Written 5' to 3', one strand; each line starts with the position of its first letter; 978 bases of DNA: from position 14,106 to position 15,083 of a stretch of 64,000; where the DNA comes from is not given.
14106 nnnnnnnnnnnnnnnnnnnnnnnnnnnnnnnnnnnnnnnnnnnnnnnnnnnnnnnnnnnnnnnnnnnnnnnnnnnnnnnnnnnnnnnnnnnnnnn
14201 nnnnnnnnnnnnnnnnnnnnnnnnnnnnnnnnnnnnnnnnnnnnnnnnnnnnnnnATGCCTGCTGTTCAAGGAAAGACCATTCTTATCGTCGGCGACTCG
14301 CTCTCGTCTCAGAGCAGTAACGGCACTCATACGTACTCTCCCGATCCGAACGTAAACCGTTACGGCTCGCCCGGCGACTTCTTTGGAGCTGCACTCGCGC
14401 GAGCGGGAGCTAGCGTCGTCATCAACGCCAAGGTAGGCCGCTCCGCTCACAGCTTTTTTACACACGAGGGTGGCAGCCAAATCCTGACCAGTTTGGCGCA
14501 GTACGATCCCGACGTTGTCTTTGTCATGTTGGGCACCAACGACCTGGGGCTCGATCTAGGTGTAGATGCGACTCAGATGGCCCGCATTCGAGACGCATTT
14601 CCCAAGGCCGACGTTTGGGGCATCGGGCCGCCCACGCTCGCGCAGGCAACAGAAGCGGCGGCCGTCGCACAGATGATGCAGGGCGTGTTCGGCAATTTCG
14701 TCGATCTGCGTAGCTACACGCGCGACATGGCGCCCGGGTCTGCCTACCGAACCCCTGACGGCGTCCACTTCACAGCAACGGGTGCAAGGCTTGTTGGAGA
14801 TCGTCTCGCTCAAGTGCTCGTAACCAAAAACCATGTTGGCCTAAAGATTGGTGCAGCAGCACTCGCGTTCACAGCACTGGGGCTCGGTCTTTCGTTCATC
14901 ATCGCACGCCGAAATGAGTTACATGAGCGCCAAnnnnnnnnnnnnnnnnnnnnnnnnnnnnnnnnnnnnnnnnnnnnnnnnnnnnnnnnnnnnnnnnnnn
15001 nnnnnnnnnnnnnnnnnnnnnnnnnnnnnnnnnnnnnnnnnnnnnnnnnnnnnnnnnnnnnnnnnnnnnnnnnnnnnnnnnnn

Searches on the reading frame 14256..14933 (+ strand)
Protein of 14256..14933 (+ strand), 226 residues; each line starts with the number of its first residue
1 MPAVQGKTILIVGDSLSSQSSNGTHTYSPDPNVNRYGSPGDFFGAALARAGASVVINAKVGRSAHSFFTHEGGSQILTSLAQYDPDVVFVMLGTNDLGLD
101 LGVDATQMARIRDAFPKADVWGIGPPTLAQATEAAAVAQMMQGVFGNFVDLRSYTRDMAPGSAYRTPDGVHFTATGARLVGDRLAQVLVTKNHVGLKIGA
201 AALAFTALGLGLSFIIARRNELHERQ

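Call 5: search_protein_families(library=pfam, proteins=[window:14256-14933:+], max_evalue=0.1)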
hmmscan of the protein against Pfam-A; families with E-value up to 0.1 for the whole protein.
window:14256-14933:+ (226 aa): 3 families
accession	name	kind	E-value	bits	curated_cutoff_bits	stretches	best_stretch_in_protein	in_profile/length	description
PF13472.12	Lipase_GDSL_2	-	1.6e-14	55.2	32.9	1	12-179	2-178/178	GDSL-like Lipase/Acylhydrolase family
PF00657.28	Lipase_GDSL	-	2.9e-10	41.1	23.6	2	9-111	1-103/208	GDSL-like Lipase/Acylhydrolase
PF04311.20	DUF459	-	8.3e-07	29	27.2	1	163-185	173-195/197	Protein of unknown function (DUF459)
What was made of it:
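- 14256..14936 (+): SGNH/GDSL esterase (226 aa) with no N-terminal signal and with a C-terminal TM helix followed by a basic tail (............). Pfam hit (call 5).
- Checked: ORF 14256-14936 (226 aa) is an SGNH hydrolase: Lipase_GDSL_2 at 1.6e-14, 55 bits against a cut-off of 33 (call 5).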

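Call 6: search_protein_families(library=phrogs, proteins=[window:14256-14933:+], max_evalue=0.01)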
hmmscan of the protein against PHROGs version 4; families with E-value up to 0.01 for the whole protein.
window:14256-14933:+ (226 aa): 2 families
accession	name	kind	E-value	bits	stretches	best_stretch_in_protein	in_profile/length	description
phrog_6102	-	moron, auxiliary metabolic gene and host takeover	1.2e-08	35.1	1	3-190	27-227/442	lipase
phrog_14987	-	unknown function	2.7e-05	23.9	1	48-188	468-622/625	-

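Call 38: find_homologous_proteins(query=window:14256-14933:+, max_evalue=0.001)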
Query window:14256-14933:+ (226 aa): 20 proteins with E <= 0.001 among 4282 candidates.
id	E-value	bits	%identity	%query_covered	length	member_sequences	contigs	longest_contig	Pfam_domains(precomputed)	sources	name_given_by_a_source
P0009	2.9e-143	493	100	100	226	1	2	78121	PF04311.21,PF13472.13,PF00657.29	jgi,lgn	jgi:lysophospholipase L1-like esterase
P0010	1.2e-108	380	77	99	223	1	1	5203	PF04311.21,PF13472.13,PF00657.29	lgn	-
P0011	5.8e-93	328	70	99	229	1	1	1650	PF04311.21,PF13472.13,PF00657.29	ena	-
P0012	1.5e-41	160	46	96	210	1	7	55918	PF13472.13,PF00657.29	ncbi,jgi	jgi:lysophospholipase L1-like esterase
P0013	1.8e-41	160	45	99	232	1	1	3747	PF04311.21,PF13472.13,PF00657.29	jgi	-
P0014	4.2e-41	159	49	92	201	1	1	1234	PF13472.13,PF00657.29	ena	-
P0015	7.9e-38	148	47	77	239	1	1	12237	PF13472.13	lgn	-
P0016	1.1e-37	148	43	94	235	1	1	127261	PF13472.13,PF00657.29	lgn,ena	-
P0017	1.8e-37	147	43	94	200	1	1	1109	PF13472.13,PF00657.29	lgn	-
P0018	1.3e-34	138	45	80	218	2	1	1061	PF04311.21,PF13472.13,PF00657.29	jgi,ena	-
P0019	2.8e-33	133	41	98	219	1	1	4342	PF04311.21,PF13472.13,PF00657.29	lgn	-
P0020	1.5e-32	131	41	98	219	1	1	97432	PF04311.21,PF13472.13,PF00657.29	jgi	-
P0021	4.2e-31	126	39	98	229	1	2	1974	PF13472.13,PF00657.29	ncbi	-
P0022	3.4e-30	123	42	91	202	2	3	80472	PF04311.21,PF13472.13,PF00657.29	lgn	-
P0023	7.8e-30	122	39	97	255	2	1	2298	PF13472.13,PF00657.29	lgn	-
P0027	1.0e-19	89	36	97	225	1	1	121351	PF13472.13,PF00657.29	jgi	jgi:lysophospholipase L1-like esterase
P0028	7.7e-4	37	33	51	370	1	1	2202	PF04311.21,PF01476.27,PF13472.13,PF00657.29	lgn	-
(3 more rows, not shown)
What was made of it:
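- One source annotates it as a lysophospholipase L1-like esterase (call 38). A distant homologue is fused to LysM (P0028, call 38).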

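Call 40: find_encoding_contigs(protein=P0012, flank=8000, max_places=3)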
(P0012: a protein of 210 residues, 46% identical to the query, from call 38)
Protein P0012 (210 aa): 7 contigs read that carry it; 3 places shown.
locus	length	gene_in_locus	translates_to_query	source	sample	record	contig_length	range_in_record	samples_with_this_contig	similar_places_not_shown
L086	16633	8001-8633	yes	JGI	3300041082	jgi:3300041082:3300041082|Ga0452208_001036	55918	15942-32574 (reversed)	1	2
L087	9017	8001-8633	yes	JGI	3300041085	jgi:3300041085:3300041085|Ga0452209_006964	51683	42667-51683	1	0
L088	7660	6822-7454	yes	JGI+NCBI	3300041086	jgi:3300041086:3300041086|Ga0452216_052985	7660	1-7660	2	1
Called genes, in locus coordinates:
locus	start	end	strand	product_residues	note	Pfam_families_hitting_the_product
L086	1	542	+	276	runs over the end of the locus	-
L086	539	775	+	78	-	-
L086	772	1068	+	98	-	-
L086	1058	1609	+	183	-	-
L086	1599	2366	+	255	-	-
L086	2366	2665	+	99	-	-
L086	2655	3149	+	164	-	-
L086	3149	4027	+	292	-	PF00226:DnaJ (faint)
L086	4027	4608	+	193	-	-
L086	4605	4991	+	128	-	-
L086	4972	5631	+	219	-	-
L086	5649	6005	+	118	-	-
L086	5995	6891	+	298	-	PF00589:Phage_integrase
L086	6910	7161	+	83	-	-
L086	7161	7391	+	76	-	-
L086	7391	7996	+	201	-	-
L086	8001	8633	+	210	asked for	PF00657:Lipase_GDSL (weak), PF13472:Lipase_GDSL_2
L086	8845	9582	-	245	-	-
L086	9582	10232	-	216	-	-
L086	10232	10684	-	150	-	PF18905:DUF5661 (weak)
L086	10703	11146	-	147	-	-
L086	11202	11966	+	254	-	-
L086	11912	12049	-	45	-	-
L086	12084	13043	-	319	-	-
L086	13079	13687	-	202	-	-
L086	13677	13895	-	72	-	-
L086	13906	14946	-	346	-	PF02086:MethyltransfD12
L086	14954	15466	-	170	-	-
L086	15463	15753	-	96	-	-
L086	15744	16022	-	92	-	-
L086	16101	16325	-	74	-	-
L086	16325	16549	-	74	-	-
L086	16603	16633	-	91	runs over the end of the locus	-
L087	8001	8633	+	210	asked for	PF00657:Lipase_GDSL (weak), PF13472:Lipase_GDSL_2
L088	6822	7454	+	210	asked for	PF00657:Lipase_GDSL (weak), PF13472:Lipase_GDSL_2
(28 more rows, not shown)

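Call 41: find_encoding_contigs(protein=P0016, flank=8000, max_places=2)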
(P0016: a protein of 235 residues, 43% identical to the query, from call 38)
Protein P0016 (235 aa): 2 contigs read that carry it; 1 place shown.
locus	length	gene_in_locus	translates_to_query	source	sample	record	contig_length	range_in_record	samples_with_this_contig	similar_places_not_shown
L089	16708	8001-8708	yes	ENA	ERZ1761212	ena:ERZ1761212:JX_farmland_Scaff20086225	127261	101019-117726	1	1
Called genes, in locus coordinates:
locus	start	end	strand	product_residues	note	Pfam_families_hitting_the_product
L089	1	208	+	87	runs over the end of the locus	-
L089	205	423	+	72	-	-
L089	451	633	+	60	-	-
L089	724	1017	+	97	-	-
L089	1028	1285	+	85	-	-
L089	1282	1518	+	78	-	-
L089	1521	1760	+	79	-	-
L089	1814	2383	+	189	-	-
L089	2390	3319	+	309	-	-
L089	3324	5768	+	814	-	PF22842:Pel9A-like_beta_helix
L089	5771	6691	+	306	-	-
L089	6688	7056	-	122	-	-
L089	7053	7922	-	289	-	-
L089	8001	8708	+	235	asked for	PF00657:Lipase_GDSL (weak), PF13472:Lipase_GDSL_2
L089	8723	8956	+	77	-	PF18905:DUF5661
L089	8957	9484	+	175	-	-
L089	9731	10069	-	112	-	PF01981:PTH2 (weak)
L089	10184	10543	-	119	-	-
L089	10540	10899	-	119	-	-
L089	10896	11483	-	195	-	-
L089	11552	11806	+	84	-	-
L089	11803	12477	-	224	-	-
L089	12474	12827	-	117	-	PF19800:DUF6283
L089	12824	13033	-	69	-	-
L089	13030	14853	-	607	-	PF13338:AbiEi_4 (faint), PF14338:Mrr_N (faint), PF22979:HTH_69 (faint)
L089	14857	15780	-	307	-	-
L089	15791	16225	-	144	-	-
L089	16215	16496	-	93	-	-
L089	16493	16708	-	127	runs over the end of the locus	-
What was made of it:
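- In L089 it follows a Pel9A-like beta-helix tail fibre gene (call 41).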

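Call 42: find_encoding_contigs(protein=P0027, flank=8000, max_places=2)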
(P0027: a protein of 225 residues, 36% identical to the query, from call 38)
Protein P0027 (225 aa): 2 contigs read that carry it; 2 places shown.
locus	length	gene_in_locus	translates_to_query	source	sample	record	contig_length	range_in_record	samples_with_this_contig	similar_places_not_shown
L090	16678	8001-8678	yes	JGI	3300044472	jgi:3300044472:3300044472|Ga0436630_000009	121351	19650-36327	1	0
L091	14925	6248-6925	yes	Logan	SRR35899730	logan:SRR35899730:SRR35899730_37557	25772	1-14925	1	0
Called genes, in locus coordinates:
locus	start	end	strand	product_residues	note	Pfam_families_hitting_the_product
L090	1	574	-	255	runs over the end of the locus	-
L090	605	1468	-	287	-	-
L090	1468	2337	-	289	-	-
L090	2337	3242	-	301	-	-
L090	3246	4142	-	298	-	-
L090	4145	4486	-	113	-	-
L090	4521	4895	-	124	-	-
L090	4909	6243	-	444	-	-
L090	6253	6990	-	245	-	-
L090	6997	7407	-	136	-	-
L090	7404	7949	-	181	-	-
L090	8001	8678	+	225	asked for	PF00657:Lipase_GDSL (weak), PF13472:Lipase_GDSL_2 (weak)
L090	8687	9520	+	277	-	-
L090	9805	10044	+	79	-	-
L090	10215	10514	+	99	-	-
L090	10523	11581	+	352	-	-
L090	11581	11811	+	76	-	-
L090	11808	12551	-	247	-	-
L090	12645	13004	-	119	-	PF00085:Thioredoxin (faint)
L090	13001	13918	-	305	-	-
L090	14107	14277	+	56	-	-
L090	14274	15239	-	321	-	-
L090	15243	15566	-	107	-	-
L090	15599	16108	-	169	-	-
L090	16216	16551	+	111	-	-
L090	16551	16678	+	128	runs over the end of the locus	PF04973:NMN_transporter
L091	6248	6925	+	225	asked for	PF00657:Lipase_GDSL (weak), PF13472:Lipase_GDSL_2 (weak)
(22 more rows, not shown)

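Call 56: predict_structure(alignment_id=A5)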
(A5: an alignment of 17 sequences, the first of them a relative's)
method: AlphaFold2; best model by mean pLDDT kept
length: 226 residues; sequences in the alignment: 17
mean_pLDDT: 81.8   pTM: 0.77
mean pLDDT of the five models: 81.8, 81.0, 80.4, 80.1, 77.4
residues with pLDDT >= 90: 105; 70-90: 72; 50-70: 30; < 50: 19
segments of 3 or more residues with pLDDT < 50: 17-21, 193-205
pLDDT, mean of each block of 10 residues (from residue 1): 87 64 73 77 93 88 83 93 97 68 93 97 87 85 95 89 85 90 88 45 50 76 78
secondary structure, 60 per line:
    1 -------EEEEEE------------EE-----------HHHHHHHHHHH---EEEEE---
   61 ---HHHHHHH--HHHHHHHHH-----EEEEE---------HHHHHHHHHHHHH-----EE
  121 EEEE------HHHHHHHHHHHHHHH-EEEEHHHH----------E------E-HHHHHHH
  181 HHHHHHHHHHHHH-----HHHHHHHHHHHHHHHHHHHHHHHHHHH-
elements in order: E8-13 H39-49 E53-57 H64-70 H73-81 E87-91 H101-113 E119-124 H131-145 E147-150 H151-154 H174-193 H199-225
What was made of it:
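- On Ape1-type O-acetyl-peptidoglycan esterase: The protein is 226 aa with no extra domain, and has a C-terminal anchor instead (calls 5, 56).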

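Call 60: fold_search(model_id=the predicted structure, library=pdb)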
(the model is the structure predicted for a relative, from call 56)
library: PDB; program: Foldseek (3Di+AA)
matches with E <= 10: 1433; with E <= 0.001: 25
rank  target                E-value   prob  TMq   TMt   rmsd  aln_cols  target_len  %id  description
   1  4h08                  1.3e-05  1.00  0.54  0.60   4.6       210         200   14  Crystal structure of a putative hydrolase (BT3161) from Bacteroides thetaiotaomicron VPI-5482 at 1.80 A resolution (released 2012-10-17)
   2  4s1p                  1.6e-05  1.00  0.55  0.66   4.3       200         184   18  Shel_16390 protein, a putative SGNH hydrolase from Slackia heliotrinireducens (released 2015-01-28)
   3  1yzf                  1.8e-05  1.00  0.58  0.65   4.4       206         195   18  Crystal structure of the lipase/acylhydrolase from Enterococcus faecalis (released 2005-04-12)
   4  3dt6                  2.1e-05  1.00  0.46  0.49   5.8       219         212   16  Crystal Structure of Bovin Brain Platelet Activating Factor Acetylhydrolase Covalently Inhibited by Paraoxon (released 2009-05-12)
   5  2vpt                  3.7e-05  1.00  0.52  0.57   4.9       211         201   17  Clostridium thermocellum family 3 carbohydrate esterase (released 2008-05-06)
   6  4xvh                  3.9e-05  1.00  0.52  0.38   8.0       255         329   20  Crystal structure of a Corynascus thermopiles (Myceliophthora fergusii) carbohydrate esterase family 2 (CE2) enzyme plus (released 2015-02-11)
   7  3hp4                  4.1e-05  1.00  0.53  0.63   4.5       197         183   17  Crystal structure of psychrotrophic esterase EstA from Pseudoalteromonas sp. 643A inhibited by monoethylphosphonate (released 2009-06-30)
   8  1es9                  5.0e-05  1.00  0.45  0.48   6.2       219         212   16  X-RAY CRYSTAL STRUCTURE OF R22K MUTANT OF THE MAMMALIAN BRAIN PLATELET-ACTIVATING FACTOR ACETYLHYDROLASES (PAF-AH) (released 2000-05-31)
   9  6wn9_A                5.3e-05  1.00  0.49  0.67   4.8       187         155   18  Structure of Staphylococcus aureus peptidoglycan O-acetyltransferase A (OatA) C-terminal catalytic domain, Zn-bound (released 2020-05-06)
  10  2wao_A                8.3e-05  1.00  0.50  0.37   7.3       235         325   17  Structure of a family two carbohydrate esterase from Clostridium thermocellum in complex with cellohexaose (released 2009-10-06)
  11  7pzh_FFF              1.1e-04  1.00  0.50  0.57   5.3       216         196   14  Phocaeicola vulgatus sialic acid esterase at 2.06 Angstrom resolution (released 2022-05-25)
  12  6xpm                  1.2e-04  1.00  0.53  0.60   5.0       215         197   14  Crystal Structure of Sialate O-acetylesterase from Bacteroides vulgatus with microfluidics crystals at room temperature (released 2020-07-15)
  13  3dt8                  1.5e-04  1.00  0.46  0.49   5.6       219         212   16  Crystal Structure of Bovin Brain Platelet Activating Factor Acetylhydrolase Covalently Inhibited by Sarin (released 2009-05-12)
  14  7pzg_CCC              1.5e-04  1.00  0.48  0.54   5.9       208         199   15  Phocaeicola vulgatus sialic acid esterase at 1.44 Angstrom resolution (released 2022-05-25)
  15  7pzh_BBB              1.8e-04  1.00  0.53  0.59   5.4       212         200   15  Phocaeicola vulgatus sialic acid esterase at 2.06 Angstrom resolution (released 2022-05-25)
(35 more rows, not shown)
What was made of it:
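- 14256..14936 (+): The AlphaFold model has pLDDT 82 and a generic SGNH fold (calls 56, 60).
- On SGNH/GDSL hydrolase: The model has pLDDT 82, and 25 PDB SGNH-type hits have E <= 1e-3 (calls 56, 60).
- Fold hits spread over CE2/CE3 esterases, sialate esterases, the OatA C-terminal domain, TesA and PAF-AH (call 60). Fold hits include TesA, PAF-AH and the G7C tailspike esterase gp63.1 (call 60).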

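Call 77: search_protein_families(library=pfam, proteins=[L086:7161-7388:+, L086:7391-7993:+, L086:8848-9582:-, L086:9585-10232:-, L086:10235-10684:-, L090:8687-9517:+, L089:8957-9481:+, L089:8723-8953:+, L086:10706-11146:-], max_evalue=0.1)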
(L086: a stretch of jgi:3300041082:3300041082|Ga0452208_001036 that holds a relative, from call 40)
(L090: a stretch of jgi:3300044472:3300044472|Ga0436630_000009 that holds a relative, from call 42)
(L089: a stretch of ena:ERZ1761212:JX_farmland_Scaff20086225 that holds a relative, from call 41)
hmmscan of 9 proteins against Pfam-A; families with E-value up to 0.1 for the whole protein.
L086:7161-7388:+ (76 aa): 0 families

L086:7391-7993:+ (201 aa): 0 families

L086:8848-9582:- (245 aa): 0 families

L086:9585-10232:- (216 aa): 3 families
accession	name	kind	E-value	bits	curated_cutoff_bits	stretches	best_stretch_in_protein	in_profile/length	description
PF11701.14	UNC45-central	-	0.0011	19.3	25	0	20-57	116-153/154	Myosin-binding striated muscle assembly central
PF20490.3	SCGB3A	-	0.027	15.1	27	0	61-111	3-48/68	Secretoglobin 3A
PF13513.12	HEAT_EZ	-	0.084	13.9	27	0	84-133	4-54/55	HEAT-like repeat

L086:10235-10684:- (150 aa): 1 family
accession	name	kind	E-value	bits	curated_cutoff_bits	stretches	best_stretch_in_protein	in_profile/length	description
PF18905.5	DUF5661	-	6.6e-07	30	27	1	100-139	19-62/65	Protein of unknown function (DUF5661)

L090:8687-9517:+ (277 aa): 0 families

L089:8957-9481:+ (175 aa): 0 families

L089:8723-8953:+ (77 aa): 2 families
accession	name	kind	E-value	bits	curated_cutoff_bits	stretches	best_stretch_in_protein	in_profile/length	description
PF18905.5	DUF5661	-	3.2e-10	40.6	27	1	33-74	16-61/65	Protein of unknown function (DUF5661)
PF21313.2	EthR_C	-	0.035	14.8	27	1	17-50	49-82/111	Transcriptional regulator EthR, C-terminal domain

L086:10706-11146:- (147 aa): 0 families

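Call 89: search_protein_families(library=phrogs, proteins=[L086:7161-7388:+, L086:7391-7993:+, L086:8848-9582:-, L086:9585-10232:-, L086:10235-10684:-, L089:7056-7922:-, L089:8957-9481:+, L090:8687-9517:+, L090:7407-7949:-, L090:10523-11578:+], max_evalue=0.01)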
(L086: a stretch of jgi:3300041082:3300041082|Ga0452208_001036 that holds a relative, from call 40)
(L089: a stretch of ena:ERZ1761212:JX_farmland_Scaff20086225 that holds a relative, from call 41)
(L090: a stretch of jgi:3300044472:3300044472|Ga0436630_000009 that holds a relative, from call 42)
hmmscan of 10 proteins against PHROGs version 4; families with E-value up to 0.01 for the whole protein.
L086:7161-7388:+ (76 aa): 0 families

L086:7391-7993:+ (201 aa): 0 families

L086:8848-9582:- (245 aa): 0 families

L086:9585-10232:- (216 aa): 0 families

L086:10235-10684:- (150 aa): 0 families

L089:7056-7922:- (289 aa): 0 families

L089:8957-9481:+ (175 aa): 0 families

L090:8687-9517:+ (277 aa): 0 families

L090:7407-7949:- (181 aa): 0 families

L090:10523-11578:+ (352 aa): 0 families
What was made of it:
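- Tried and rejected: Pfam and PHROG scans of the esterase's neighbours in L086, L089 and L090: only DUF5661 (calls 77, 89).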

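Call 91: search_protein_families(library=padloc, proteins=[window:14256-14933:+], max_evalue=0.01)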
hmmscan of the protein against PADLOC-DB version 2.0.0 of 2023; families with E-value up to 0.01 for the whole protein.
window:14256-14933:+ (226 aa): 0 families

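Call 92: search_protein_families(library=ncbifam, proteins=[window:14256-14933:+], max_evalue=0.1)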
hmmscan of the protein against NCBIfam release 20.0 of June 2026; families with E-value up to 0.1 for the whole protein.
window:14256-14933:+ (226 aa): 1 family
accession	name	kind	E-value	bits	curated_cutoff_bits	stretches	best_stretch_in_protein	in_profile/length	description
NF045809.1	seleno_TsoX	equivalog_domain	0.0021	18.2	52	1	125-165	10-50/82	HSGNPxU motif (seleno)protein TsoX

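Call 93: search_dna_similar(query=window:14256-14933:+, collection=phages, mode=protein, max_rows=15, max_evalue=0.001)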
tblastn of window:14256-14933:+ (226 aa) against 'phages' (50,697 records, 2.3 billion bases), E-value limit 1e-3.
No match.

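Call 99: find_encoding_contigs(protein=P0022, flank=6000, max_places=1)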
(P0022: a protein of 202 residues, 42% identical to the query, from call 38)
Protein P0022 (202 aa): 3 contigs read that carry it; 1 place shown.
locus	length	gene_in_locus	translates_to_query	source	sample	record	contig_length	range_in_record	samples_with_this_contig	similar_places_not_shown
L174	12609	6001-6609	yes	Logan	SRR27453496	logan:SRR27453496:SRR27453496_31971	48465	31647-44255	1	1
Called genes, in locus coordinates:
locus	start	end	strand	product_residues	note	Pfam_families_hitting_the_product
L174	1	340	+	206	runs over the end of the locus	PF01464:SLT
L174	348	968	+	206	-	-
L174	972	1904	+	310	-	-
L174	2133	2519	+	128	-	-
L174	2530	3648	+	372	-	-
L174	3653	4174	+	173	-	PF01551:Peptidase_M23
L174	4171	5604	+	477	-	PF17338:GP88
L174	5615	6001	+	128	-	-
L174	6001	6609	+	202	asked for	PF00657:Lipase_GDSL (weak), PF04311:DUF459 (faint), PF13472:Lipase_GDSL_2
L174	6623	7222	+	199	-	-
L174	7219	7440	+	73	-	-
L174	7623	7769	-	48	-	-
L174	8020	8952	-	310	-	PF01471:PG_binding_1, PF06725:3D (weak)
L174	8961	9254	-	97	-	-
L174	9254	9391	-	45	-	-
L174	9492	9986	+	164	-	-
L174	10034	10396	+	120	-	-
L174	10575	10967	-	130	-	-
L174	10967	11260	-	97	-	-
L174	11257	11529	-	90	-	-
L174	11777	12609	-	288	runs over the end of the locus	PF00589:Phage_integrase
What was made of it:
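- The esterase family sits beside the tail and lysis regions in L174 and L089 (calls 41, 99).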

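Call 100: find_encoding_contigs(protein=P0020, flank=6000, max_places=1)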
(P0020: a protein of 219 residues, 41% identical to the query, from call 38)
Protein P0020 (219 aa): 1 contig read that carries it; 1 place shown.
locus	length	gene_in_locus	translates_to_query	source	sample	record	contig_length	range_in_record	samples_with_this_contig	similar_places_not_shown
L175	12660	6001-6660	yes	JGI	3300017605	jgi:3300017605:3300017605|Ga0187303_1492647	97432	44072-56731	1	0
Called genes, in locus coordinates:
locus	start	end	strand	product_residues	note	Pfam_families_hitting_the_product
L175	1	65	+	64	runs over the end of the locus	-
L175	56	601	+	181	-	PF13847:Methyltransf_31 (weak), PF08241:Methyltransf_11, PF08242:Methyltransf_12 (faint), PF13649:Methyltransf_25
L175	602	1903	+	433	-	PF03721:UDPG_MGDP_dh_N, PF00984:UDPG_MGDP_dh (weak), PF03720:UDPG_MGDP_dh_C (weak)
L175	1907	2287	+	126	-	-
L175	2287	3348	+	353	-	PF01370:Epimerase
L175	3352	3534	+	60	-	-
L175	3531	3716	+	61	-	-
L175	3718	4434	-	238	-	PF13385:Laminin_G_3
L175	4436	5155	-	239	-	PF13385:Laminin_G_3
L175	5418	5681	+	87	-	PF18905:DUF5661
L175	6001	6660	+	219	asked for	PF04311:DUF459 (faint), PF00657:Lipase_GDSL (faint), PF13472:Lipase_GDSL_2 (weak)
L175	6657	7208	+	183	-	PF01551:Peptidase_M23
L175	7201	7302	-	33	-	-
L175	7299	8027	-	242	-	PF00535:Glycos_transf_2 (weak)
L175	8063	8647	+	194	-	-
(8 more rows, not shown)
